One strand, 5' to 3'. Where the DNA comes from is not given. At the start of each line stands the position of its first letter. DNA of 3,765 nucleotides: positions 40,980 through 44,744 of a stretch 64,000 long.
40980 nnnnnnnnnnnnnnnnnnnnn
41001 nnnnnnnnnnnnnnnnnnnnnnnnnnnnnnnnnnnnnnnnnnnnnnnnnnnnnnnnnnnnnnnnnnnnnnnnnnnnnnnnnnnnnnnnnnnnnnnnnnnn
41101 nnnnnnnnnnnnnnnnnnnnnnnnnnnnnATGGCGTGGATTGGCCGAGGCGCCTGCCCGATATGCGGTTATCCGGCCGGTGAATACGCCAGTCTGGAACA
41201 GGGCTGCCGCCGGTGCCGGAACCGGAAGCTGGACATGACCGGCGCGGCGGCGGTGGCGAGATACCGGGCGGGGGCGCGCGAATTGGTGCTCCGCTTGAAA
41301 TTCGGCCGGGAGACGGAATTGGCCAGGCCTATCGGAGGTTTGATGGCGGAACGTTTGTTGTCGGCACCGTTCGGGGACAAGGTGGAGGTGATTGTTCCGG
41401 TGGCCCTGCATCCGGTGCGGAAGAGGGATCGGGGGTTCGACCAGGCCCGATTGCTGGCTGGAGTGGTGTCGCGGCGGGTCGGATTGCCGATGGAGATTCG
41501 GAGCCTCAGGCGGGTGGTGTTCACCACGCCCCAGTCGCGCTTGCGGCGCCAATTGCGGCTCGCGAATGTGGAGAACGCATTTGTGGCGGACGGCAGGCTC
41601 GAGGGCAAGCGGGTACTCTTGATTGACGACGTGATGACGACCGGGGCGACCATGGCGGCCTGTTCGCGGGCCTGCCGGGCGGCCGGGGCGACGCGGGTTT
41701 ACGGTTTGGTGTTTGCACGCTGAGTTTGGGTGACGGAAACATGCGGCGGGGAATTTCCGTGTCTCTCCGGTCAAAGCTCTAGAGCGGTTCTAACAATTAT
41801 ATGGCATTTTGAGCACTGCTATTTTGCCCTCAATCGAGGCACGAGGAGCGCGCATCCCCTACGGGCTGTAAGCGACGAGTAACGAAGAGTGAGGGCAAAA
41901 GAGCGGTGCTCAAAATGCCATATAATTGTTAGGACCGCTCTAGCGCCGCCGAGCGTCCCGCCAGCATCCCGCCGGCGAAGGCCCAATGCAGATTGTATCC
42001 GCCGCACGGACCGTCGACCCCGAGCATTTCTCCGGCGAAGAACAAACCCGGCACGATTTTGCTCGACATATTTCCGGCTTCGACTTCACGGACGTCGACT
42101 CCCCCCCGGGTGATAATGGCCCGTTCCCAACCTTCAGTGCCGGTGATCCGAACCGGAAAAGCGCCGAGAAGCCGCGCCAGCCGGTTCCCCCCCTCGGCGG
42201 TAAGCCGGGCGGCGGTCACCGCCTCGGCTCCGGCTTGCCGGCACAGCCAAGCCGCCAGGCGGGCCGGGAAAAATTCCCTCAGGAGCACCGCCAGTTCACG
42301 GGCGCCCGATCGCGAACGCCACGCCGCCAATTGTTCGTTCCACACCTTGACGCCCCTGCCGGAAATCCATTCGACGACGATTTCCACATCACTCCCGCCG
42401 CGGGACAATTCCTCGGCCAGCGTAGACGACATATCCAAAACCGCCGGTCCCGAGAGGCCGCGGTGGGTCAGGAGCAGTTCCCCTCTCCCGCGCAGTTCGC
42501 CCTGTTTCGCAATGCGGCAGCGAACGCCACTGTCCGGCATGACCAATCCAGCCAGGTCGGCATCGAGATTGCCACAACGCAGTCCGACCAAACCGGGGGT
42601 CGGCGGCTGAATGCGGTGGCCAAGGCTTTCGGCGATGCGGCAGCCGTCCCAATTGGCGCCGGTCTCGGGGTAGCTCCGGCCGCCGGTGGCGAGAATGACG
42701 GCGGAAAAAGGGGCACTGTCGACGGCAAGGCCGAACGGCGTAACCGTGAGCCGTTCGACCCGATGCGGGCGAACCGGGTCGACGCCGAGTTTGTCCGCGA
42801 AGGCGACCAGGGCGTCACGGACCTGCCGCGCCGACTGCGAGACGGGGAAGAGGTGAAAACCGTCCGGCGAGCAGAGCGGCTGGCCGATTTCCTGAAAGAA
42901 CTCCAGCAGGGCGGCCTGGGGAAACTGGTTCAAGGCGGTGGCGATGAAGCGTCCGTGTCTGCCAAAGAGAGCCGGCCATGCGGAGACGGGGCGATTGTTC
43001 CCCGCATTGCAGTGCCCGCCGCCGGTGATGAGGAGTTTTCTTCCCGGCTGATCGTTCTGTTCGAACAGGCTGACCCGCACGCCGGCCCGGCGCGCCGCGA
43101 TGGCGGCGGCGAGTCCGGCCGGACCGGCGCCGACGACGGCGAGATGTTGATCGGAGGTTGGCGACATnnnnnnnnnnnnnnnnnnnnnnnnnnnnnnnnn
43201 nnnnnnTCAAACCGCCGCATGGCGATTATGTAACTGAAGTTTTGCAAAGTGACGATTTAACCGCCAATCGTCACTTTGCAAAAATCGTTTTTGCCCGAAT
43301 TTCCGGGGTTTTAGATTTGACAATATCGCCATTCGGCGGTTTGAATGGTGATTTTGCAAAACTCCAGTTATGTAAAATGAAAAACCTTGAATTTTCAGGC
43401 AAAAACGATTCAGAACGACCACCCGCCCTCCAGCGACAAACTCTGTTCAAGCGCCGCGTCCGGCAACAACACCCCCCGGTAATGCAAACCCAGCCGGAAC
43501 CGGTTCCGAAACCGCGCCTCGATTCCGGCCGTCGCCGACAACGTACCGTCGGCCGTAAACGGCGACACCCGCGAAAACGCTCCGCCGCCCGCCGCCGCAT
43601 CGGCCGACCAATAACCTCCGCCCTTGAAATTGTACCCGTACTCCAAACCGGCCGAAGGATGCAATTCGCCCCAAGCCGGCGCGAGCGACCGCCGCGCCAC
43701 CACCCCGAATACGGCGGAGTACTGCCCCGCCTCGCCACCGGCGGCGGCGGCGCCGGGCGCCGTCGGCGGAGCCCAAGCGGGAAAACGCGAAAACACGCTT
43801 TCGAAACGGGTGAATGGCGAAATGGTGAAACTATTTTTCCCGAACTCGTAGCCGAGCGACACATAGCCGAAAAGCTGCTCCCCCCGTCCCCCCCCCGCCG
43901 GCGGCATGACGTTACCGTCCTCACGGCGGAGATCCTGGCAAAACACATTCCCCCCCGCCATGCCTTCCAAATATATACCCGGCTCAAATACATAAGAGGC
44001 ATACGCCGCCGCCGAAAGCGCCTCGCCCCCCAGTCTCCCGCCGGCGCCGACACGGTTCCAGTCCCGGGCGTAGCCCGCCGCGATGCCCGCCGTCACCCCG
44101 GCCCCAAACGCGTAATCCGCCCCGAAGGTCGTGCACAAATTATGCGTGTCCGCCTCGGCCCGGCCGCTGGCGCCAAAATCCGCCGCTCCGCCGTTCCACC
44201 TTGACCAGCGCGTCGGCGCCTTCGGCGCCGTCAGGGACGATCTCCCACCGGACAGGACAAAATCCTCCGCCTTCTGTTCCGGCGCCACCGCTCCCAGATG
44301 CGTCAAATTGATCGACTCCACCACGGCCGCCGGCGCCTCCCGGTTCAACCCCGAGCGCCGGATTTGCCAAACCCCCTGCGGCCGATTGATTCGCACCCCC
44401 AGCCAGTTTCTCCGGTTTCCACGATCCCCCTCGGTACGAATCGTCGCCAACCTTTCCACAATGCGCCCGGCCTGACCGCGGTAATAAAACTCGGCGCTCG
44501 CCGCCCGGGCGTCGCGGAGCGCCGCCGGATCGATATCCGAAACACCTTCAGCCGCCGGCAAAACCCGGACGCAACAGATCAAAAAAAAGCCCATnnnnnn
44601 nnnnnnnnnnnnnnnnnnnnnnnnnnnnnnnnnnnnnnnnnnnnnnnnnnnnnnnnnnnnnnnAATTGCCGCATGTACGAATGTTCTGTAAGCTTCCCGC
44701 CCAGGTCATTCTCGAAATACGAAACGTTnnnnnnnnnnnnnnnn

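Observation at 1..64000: Polar switch of G- versus C-ending codons inside genes (sense strand C-rich at the 5' end, G-rich at the 3' end)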

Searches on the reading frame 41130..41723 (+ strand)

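Call 56: search_protein_families(library=pfam, proteins=[window:41130-41723:+], max_evalue=0.00001)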
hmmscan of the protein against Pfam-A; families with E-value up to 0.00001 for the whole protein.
window:41130-41723:+ (197 aa): 1 family
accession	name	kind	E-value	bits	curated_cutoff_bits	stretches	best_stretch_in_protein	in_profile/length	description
PF00156.33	Pribosyltran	-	1e-06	28.6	26.3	1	109-190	43-118/158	Phosphoribosyl transferase domain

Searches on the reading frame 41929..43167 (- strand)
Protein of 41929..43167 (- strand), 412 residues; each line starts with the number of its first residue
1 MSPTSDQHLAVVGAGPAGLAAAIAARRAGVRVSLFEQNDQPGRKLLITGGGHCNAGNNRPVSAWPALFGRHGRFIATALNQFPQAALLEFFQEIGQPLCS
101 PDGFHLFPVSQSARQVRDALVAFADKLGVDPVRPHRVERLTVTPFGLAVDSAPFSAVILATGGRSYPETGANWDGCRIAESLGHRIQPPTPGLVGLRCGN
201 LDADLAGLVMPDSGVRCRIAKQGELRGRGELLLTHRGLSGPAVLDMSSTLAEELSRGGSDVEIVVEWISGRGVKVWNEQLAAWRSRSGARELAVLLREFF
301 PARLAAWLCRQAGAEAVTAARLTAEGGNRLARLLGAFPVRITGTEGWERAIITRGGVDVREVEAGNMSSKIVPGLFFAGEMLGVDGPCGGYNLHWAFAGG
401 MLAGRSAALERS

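Call 56: search_protein_families(library=pfam, proteins=[window:41929-43167:-], max_evalue=0.00001)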
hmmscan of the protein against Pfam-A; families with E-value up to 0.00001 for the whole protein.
window:41929-43167:- (412 aa): 8 families
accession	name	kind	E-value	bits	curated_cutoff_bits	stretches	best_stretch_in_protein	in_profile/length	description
PF03486.20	HI0933_like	-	1.1e-64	218.7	50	1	8-405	2-243/244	HI0933-like protein Rossmann domain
PF22780.1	HI0933_like_1st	-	6.7e-22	78.5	27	1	191-352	2-165/165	HI0933-like protein barrel and H2TH domain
PF01134.28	GIDA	-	4.6e-11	42.8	22.1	0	10-38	3-31/391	Glucose inhibited division protein A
PF13450.12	NAD_binding_8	-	4.3e-08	33.7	21.9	1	11-42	1-32/68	NAD(P)-binding Rossmann-like domain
PF07992.20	Pyr_redox_2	-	1.2e-07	31.9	26.1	1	8-165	2-111/291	Pyridine nucleotide-disulphide oxidoreductase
PF12831.13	FAD_oxidored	-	5.9e-07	29.6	27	1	10-42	3-35/416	FAD dependent oxidoreductase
PF00890.30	FAD_binding_2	-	1.8e-06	27.9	20.4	1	9-56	2-49/414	FAD binding domain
PF01266.30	DAO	-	4.4e-06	26.9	27.9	0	9-42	2-35/353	FAD dependent oxidoreductase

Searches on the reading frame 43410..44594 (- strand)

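Call 56: search_protein_families(library=pfam, proteins=[window:43410-44594:-], max_evalue=0.00001)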
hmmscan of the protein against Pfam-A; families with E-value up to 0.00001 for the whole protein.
window:43410-44594:- (394 aa): 1 family
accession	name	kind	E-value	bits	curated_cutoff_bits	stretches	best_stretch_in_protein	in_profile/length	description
PF03797.25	Autotransporter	-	2.3e-23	83.7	26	1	130-372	2-254/255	Autotransporter beta-domain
